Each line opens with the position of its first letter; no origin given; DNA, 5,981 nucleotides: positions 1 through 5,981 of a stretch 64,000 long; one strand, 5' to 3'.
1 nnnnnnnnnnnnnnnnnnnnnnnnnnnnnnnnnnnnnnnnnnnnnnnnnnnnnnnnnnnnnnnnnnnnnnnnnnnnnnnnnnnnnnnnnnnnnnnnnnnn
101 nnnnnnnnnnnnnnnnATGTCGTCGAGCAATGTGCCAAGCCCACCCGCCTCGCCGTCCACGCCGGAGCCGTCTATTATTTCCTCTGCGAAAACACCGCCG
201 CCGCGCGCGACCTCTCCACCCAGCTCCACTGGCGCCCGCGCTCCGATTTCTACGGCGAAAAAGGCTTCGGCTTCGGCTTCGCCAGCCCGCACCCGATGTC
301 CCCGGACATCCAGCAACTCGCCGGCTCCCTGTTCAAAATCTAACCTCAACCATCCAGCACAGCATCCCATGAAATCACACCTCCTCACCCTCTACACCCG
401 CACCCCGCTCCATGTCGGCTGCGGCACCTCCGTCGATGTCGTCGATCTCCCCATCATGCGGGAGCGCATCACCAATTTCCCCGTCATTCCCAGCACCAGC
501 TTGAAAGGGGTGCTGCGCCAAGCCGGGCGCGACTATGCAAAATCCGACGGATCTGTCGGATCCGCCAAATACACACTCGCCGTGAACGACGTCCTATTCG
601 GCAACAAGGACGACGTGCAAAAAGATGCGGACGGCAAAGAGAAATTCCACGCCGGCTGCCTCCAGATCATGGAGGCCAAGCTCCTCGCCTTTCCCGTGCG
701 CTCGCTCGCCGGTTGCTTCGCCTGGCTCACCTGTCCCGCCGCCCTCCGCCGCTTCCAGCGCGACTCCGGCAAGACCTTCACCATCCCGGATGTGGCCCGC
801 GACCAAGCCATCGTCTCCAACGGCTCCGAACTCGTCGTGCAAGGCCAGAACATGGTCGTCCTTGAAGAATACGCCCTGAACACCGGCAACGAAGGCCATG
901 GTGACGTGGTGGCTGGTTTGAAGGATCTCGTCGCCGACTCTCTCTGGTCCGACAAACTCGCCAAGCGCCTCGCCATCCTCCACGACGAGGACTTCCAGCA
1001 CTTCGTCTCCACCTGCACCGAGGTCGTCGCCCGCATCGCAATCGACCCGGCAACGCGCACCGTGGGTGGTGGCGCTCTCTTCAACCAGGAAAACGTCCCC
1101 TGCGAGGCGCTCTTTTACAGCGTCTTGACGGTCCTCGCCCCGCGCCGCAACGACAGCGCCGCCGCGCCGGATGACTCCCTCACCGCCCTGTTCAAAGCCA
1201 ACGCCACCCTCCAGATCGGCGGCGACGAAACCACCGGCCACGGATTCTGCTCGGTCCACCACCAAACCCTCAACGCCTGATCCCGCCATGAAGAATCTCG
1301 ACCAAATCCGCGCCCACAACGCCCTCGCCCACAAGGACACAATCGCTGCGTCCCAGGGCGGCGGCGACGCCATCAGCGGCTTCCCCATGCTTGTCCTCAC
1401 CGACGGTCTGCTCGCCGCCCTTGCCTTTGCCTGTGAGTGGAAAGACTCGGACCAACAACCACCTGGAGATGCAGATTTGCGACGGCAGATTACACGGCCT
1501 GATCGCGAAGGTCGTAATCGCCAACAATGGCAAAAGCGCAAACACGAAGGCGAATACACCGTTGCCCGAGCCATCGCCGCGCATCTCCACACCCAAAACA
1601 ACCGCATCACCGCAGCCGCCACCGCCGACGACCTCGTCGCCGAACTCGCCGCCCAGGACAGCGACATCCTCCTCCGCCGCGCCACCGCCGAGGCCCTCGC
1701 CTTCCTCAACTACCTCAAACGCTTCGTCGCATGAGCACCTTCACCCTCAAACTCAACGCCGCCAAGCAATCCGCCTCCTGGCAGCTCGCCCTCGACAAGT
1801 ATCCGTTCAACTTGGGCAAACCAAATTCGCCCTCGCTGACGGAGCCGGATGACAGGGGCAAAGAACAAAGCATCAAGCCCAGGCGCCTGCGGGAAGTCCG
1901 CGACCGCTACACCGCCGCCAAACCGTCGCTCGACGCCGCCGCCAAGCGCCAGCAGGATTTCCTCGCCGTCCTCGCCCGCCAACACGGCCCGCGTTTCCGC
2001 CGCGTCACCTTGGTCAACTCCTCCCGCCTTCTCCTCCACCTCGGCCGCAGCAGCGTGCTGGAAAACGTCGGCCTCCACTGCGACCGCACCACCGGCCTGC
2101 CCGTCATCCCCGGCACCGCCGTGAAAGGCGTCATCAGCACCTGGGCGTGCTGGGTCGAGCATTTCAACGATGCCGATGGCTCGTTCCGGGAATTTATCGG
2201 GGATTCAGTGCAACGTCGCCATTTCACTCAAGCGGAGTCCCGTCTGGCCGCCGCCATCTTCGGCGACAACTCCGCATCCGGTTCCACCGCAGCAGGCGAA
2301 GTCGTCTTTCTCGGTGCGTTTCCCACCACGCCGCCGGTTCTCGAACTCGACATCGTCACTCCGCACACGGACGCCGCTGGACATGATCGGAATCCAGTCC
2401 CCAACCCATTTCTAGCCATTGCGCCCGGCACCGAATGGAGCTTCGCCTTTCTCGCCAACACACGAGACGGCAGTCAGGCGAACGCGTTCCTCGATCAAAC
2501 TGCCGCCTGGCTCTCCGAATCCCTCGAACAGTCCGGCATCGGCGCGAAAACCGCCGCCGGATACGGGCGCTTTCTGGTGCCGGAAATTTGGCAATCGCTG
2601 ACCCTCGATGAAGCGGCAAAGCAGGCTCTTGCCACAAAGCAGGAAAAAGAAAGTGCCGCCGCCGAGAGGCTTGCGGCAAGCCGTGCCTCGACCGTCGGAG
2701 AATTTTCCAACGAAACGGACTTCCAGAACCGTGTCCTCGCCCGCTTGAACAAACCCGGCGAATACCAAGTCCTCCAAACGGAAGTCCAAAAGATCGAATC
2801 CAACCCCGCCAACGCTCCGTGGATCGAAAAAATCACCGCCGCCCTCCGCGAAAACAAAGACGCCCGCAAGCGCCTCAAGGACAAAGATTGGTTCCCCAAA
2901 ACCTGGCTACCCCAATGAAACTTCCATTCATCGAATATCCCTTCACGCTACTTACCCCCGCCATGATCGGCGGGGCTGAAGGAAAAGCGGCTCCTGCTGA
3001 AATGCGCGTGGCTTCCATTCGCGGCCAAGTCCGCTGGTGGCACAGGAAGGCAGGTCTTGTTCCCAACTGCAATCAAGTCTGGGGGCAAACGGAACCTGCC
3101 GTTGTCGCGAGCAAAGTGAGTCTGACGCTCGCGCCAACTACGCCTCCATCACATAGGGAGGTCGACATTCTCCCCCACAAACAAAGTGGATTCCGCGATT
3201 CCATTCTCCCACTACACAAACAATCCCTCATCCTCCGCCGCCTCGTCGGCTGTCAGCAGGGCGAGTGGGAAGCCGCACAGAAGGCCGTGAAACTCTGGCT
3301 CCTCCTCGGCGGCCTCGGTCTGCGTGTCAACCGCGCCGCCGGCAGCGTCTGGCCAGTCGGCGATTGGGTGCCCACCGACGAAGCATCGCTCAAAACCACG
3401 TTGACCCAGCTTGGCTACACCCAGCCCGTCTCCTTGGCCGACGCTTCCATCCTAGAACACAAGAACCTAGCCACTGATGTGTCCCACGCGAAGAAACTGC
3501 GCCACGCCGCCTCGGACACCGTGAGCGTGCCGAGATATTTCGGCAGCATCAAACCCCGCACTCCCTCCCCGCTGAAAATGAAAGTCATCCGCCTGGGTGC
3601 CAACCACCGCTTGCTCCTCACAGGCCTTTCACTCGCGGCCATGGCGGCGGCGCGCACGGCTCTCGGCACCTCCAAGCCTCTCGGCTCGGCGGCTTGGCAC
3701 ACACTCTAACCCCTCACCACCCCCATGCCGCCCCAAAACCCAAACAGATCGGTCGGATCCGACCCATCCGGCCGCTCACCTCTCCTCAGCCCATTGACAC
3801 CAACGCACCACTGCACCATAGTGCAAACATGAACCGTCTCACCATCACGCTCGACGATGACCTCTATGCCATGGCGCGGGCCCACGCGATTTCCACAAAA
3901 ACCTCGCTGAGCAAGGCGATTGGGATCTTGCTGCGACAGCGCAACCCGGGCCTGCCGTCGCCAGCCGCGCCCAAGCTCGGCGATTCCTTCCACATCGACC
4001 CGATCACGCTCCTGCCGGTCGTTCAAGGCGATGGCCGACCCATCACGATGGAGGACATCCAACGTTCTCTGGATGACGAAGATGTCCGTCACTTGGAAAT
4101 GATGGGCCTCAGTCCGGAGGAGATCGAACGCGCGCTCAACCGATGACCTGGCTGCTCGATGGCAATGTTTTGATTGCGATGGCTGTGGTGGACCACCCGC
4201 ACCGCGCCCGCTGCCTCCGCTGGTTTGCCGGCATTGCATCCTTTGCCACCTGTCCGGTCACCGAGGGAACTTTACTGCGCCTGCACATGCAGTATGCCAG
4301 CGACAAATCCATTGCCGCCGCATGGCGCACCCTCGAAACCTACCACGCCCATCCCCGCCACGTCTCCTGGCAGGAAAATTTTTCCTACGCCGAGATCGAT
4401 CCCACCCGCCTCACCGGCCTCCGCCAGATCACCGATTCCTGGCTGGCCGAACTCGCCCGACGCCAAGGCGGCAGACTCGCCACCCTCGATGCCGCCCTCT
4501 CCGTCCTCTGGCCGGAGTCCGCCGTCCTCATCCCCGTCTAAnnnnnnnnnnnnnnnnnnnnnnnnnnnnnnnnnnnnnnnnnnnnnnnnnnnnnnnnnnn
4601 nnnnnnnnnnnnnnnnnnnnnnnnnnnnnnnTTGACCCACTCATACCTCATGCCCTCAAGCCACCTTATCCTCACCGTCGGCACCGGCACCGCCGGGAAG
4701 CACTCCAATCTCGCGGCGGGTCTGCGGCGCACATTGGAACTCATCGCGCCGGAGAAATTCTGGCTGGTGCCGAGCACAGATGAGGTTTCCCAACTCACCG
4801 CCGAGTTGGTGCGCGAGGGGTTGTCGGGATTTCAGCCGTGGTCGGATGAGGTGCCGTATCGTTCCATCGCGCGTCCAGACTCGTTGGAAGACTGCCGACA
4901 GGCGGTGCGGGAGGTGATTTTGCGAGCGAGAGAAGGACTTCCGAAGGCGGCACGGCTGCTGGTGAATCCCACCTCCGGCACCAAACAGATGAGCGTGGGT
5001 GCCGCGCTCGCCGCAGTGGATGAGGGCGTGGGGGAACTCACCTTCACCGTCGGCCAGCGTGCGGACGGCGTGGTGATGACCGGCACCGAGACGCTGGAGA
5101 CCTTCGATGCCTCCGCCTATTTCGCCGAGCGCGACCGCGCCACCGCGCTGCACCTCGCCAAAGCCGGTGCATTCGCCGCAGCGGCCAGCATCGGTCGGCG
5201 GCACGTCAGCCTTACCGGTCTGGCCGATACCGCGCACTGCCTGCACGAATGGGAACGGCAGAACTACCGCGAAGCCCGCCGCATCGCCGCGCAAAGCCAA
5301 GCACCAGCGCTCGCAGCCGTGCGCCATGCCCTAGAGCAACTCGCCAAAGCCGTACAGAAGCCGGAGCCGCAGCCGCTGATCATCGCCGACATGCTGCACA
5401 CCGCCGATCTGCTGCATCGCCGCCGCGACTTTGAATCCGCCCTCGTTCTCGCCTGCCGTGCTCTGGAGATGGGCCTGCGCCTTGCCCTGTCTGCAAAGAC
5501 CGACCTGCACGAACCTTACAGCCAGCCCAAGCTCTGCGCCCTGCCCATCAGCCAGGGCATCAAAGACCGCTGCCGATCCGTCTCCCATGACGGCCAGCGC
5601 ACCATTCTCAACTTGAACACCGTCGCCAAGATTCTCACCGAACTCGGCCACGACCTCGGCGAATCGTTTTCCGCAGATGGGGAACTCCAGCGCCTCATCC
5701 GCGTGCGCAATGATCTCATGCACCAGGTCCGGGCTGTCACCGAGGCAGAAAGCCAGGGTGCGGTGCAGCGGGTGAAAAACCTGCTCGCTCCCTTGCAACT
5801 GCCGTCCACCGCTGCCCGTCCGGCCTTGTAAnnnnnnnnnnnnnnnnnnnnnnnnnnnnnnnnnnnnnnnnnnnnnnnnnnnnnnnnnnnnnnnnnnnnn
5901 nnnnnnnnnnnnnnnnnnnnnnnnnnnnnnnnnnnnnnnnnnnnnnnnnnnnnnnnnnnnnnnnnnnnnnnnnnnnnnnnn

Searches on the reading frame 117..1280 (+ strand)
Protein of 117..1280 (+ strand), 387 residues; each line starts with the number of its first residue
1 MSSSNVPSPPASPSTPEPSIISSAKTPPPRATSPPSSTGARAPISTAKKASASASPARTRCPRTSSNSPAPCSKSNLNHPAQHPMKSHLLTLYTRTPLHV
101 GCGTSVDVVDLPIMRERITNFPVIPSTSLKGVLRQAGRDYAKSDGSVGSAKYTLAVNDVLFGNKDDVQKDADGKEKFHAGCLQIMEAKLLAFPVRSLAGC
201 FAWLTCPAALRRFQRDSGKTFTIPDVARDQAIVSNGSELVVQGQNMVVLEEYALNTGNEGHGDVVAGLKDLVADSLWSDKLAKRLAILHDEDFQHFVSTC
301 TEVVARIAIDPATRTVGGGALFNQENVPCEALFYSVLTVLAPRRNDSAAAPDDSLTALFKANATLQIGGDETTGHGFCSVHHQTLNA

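Call 10: search_protein_families(library=pfam, proteins=[window:117-1280:+], max_evalue=0.01)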
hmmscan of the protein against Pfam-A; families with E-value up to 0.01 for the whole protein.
window:117-1280:+ (387 aa): 1 family
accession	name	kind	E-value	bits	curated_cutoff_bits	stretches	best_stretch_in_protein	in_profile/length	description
PF03787.20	RAMPs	-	2.6e-23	83.9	22.1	1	91-379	1-189/189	RAMP superfamily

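Call 12: search_protein_families(library=ncbifam, proteins=[window:117-1280:+], max_evalue=0.01)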
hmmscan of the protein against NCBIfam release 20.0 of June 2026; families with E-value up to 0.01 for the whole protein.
window:117-1280:+ (387 aa): 4 families
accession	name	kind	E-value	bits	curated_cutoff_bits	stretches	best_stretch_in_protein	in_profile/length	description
TIGR02580.1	cas_RAMP_Cmr4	equivalog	4.9e-58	197.2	87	1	89-378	2-282/283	type III-B CRISPR module RAMP protein Cmr4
TIGR01898.1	cas_TM1791_cmr6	equivalog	3.4e-06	27.3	51.1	1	91-143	2-53/195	type III-B CRISPR module RAMP protein Cmr6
TIGR02582.1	cas7_TM1809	equivalog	4.8e-06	26.7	90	1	91-136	9-57/203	type III-A CRISPR-associated RAMP protein Csm3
TIGR02581.1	cas_cyan_RAMP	equivalog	1.1e-05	25.2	108.05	1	92-169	10-88/216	type III CRISPR-associated RAMP protein Csx7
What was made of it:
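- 369..1280 (+): cmr4 (RAMP, 303 aa). TIGR02580 Cmr4 at 4.9e-58, above the cutoff (call 12).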

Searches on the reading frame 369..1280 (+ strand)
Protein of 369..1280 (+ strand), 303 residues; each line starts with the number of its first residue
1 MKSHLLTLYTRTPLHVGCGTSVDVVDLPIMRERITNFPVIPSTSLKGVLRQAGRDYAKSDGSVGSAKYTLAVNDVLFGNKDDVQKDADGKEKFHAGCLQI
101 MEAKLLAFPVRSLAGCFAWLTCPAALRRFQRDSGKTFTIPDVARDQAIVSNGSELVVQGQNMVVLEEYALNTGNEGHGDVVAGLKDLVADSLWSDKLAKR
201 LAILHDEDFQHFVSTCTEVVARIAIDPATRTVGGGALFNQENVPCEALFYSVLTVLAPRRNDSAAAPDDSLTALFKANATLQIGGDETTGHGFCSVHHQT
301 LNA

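Call 38: search_protein_families(library=pfam, proteins=[window:369-1280:+], max_evalue=1)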
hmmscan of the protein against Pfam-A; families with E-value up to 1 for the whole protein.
window:369-1280:+ (303 aa): 3 families
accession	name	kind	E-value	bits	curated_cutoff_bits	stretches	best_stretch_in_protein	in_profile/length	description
PF03787.20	RAMPs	-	1.1e-23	85.1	22.1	1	7-295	1-189/189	RAMP superfamily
PF20336.3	DUF6631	-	0.083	13.1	27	0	258-290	2-33/157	Family of unknown function (DUF6631)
PF06715.18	Gp5_C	-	0.085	13.5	20.4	1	276-289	8-21/24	Gp5 C-terminal repeat (3 copies)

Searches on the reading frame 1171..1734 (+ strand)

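Call 12: search_protein_families(library=ncbifam, proteins=[window:1171-1734:+], max_evalue=0.01)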
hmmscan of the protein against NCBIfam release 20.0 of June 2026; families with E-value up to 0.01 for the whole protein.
window:1171-1734:+ (187 aa): 1 family
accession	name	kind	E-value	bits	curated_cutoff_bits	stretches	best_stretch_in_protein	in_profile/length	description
TIGR01881.1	cas_Cmr5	equivalog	0.00011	22.5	27.9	1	70-186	37-136/143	type III-B CRISPR module-associated protein Cmr5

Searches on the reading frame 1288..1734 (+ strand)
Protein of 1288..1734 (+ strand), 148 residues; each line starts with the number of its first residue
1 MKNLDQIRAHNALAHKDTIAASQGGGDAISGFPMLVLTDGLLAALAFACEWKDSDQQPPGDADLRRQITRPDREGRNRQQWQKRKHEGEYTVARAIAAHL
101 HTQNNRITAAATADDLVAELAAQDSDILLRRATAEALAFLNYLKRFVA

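Call 38: search_protein_families(library=pfam, proteins=[window:1288-1734:+], max_evalue=1)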
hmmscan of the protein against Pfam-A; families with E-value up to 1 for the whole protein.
window:1288-1734:+ (148 aa): 1 family
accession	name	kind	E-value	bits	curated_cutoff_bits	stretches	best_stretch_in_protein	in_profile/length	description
PF09701.15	Cas_Cmr5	-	1.9e-11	44.6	21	1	29-147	30-116/119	CRISPR-associated protein (Cas_Cmr5)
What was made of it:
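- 1288..1734 (+): cmr5 (148 aa). Pfam Cas_Cmr5 at 1.9e-11 (call 38).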

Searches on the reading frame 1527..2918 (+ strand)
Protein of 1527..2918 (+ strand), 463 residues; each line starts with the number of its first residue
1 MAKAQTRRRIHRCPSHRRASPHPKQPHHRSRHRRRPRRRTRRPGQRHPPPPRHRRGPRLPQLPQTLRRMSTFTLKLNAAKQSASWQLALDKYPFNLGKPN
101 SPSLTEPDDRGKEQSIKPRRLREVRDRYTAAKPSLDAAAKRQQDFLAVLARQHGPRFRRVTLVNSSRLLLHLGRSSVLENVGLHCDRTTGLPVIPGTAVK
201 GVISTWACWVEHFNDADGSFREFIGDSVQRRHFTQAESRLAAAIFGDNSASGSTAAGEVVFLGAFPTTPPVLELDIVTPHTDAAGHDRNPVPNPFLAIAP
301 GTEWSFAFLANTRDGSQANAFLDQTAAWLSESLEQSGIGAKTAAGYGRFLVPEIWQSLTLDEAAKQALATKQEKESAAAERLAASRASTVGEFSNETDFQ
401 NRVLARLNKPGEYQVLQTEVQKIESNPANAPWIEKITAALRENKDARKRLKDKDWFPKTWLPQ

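Call 10: search_protein_families(library=pfam, proteins=[window:1527-2918:+], max_evalue=0.01)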
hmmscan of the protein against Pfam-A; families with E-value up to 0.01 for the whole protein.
window:1527-2918:+ (463 aa): 1 family
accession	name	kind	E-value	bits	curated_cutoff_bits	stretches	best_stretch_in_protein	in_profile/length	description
PF03787.20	RAMPs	-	3.1e-10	41.3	22.1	1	179-349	18-188/189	RAMP superfamily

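Call 12: search_protein_families(library=ncbifam, proteins=[window:1527-2918:+], max_evalue=0.01)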
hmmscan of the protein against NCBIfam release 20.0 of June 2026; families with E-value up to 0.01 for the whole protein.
window:1527-2918:+ (463 aa): 3 families
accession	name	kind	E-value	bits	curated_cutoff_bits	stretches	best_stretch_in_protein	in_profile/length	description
TIGR01898.1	cas_TM1791_cmr6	equivalog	1.5e-29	103.6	51.1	1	162-349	3-194/195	type III-B CRISPR module RAMP protein Cmr6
TIGR02580.1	cas_RAMP_Cmr4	equivalog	0.0004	20.3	87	1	185-273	29-96/283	type III-B CRISPR module RAMP protein Cmr4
TIGR02582.1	cas7_TM1809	equivalog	0.0085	16.1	90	0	186-248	37-89/203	type III-A CRISPR-associated RAMP protein Csm3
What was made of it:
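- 1731..2918 (+): cmr6 (RAMP, 395 aa). TIGR01898 Cmr6 at 1.5e-29, above the cutoff (call 12).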

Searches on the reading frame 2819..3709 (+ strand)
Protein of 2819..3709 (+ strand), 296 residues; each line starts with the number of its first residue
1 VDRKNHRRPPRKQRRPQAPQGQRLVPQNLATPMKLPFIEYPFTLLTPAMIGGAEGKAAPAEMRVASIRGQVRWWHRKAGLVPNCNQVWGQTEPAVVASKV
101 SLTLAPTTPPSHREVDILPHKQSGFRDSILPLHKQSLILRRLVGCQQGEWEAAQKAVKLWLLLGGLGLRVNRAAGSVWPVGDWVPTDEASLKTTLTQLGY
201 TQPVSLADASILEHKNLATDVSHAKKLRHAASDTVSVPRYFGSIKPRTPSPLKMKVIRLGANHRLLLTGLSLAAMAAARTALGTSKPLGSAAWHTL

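Call 10: search_protein_families(library=pfam, proteins=[window:2819-3709:+], max_evalue=0.01)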
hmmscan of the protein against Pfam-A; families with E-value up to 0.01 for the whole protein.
window:2819-3709:+ (296 aa): 1 family
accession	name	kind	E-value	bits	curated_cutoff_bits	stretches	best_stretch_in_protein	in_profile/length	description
PF03787.20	RAMPs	-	0.00026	22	22.1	1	42-176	2-187/189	RAMP superfamily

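Call 12: search_protein_families(library=ncbifam, proteins=[window:2819-3709:+], max_evalue=0.01)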
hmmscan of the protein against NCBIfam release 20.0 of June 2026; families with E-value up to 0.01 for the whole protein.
window:2819-3709:+ (296 aa): 1 family
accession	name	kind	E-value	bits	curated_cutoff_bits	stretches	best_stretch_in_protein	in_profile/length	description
TIGR01894.1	cas_TM1795_cmr1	hypoth_equivalog_domain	0.00023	21.4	28.65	1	44-76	3-37/167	type III-B CRISPR module RAMP protein Cmr1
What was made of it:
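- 2915..3709 (+): RAMP protein, cmr1-like (264 aa); weak assignment. TIGR01894 Cmr1 at 2.3e-4, below the cutoff (call 12).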

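Call 38: search_protein_families(library=pfam, proteins=[window:2915-3709:+], max_evalue=1)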
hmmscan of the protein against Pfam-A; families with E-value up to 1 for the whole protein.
window:2915-3709:+ (264 aa): 1 family
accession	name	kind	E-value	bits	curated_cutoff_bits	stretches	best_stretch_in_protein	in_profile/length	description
PF03787.20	RAMPs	-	0.00019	22.4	22.1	1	10-144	2-187/189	RAMP superfamily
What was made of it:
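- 2915..3709 (+): Pfam RAMPs at 1.9e-4 (call 38).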

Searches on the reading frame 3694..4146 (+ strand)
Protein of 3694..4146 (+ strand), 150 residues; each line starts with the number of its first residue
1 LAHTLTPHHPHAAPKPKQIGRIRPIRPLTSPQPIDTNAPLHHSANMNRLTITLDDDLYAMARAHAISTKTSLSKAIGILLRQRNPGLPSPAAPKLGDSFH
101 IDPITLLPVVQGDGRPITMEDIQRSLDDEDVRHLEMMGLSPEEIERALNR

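Call 10: search_protein_families(library=pfam, proteins=[window:3694-4146:+], max_evalue=0.01)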
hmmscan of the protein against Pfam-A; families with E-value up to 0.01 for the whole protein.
window:3694-4146:+ (150 aa): 1 family
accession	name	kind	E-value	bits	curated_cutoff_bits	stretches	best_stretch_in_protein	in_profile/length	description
PF19891.5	DUF6364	-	9.2e-05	23.3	27.3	1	48-92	4-39/70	Family of unknown function (DUF6364)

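Call 12: search_protein_families(library=ncbifam, proteins=[window:3694-4146:+], max_evalue=0.01)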
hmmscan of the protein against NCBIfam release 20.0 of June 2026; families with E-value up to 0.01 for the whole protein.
window:3694-4146:+ (150 aa): 0 families

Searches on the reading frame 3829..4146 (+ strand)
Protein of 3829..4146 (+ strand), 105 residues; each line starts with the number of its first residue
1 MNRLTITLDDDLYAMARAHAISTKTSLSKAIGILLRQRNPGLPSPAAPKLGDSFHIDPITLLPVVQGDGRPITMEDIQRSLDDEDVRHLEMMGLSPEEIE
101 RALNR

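Call 38: search_protein_families(library=pfam, proteins=[window:3829-4146:+], max_evalue=1)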
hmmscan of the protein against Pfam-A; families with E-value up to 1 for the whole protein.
window:3829-4146:+ (105 aa): 3 families
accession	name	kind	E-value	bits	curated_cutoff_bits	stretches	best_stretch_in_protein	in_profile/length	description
PF19891.5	DUF6364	-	4.4e-05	24.3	27.3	1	3-49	4-39/70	Family of unknown function (DUF6364)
PF04695.18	Pex14_N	-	0.11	12.6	23.2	1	76-105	17-46/46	Pex14 N-terminal domain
PF01402.27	RHH_1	-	0.23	11.9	20.5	1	3-37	1-35/39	Ribbon-helix-helix protein, copG family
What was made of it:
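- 3829..4146 (+): Small RHH/DUF6364-like protein (105 aa), putative antitoxin. Weak Pfam hits to DUF6364 and RHH_1 (call 38).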

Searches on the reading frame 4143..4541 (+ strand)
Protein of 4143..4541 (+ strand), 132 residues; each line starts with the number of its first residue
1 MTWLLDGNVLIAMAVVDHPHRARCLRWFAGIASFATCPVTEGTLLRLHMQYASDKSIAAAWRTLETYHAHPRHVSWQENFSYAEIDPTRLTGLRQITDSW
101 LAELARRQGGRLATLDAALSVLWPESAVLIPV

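Call 38: search_protein_families(library=pfam, proteins=[window:4143-4541:+], max_evalue=1)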
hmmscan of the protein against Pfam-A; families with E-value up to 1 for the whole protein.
window:4143-4541:+ (132 aa): 2 families
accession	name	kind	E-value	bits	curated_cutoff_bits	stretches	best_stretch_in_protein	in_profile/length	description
PF01850.27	PIN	-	4.6e-06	27.7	23.6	1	4-119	2-114/120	PIN domain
PF15859.10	DEC1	-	0.14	12.6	27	0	9-32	25-48/70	Deleted in esophageal cancer 1 family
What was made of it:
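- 4143..4541 (+): PIN-domain protein (132 aa), putative VapC-type toxin. Pfam PIN at 4.6e-6, above the cutoff (call 38).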

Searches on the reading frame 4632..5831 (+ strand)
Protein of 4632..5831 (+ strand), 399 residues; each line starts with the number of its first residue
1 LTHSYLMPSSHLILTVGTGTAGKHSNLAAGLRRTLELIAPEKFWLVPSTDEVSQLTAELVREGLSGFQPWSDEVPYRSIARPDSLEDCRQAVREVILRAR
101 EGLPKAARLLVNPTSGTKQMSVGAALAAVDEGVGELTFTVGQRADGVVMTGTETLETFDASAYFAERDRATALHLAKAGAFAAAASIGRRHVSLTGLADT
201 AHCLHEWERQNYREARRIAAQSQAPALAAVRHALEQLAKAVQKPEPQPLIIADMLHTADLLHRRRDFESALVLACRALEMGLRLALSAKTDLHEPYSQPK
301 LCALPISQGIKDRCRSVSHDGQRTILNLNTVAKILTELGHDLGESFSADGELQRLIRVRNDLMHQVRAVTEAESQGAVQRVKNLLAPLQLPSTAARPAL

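Call 3: search_protein_families(library=pfam, proteins=[window:4632-5831:+], max_evalue=0.01)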
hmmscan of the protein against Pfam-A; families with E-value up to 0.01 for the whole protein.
window:4632-5831:+ (399 aa): 1 family
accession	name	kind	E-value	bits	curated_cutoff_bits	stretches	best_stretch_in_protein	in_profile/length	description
PF09670.15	Cas_Cas02710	-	4.9e-06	26.8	27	1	245-384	7-149/153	Csm6 HEPN domain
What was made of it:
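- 4650..5831 (+): CARF-HEPN effector (Csm6/Csx1 type, 393 aa). Pfam Csm6 HEPN domain at 4.9e-6 (call 3).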

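Call 5: search_protein_families(library=ncbifam, proteins=[window:4632-5831:+], max_evalue=0.01)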
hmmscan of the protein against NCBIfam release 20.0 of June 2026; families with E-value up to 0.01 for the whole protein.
window:4632-5831:+ (399 aa): 2 families
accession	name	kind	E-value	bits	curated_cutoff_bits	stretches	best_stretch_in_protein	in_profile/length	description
TIGR02710.1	TIGR02710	equivalog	2.1e-17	63.2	83.9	1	85-384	49-380/384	TIGR02710 family CRISPR-associated CARF protein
TIGR02672.2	cas_csm6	equivalog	0.0017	17.5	150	0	83-123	80-119/433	type III-A CRISPR-associated CARF protein Csm6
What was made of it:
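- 4650..5831 (+): TIGR02710 at 2.1e-17, below the cutoff (call 5).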

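Call 35: search_solved_structures(query=window:4650-5828:+, max_evalue=1, show_alignments=1)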
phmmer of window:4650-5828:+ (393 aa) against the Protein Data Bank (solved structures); distinct sequences matched with E-value up to 1: 0.
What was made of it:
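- Tried and rejected: phmmer of the CARF-HEPN protein against the PDB found nothing (call 35).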
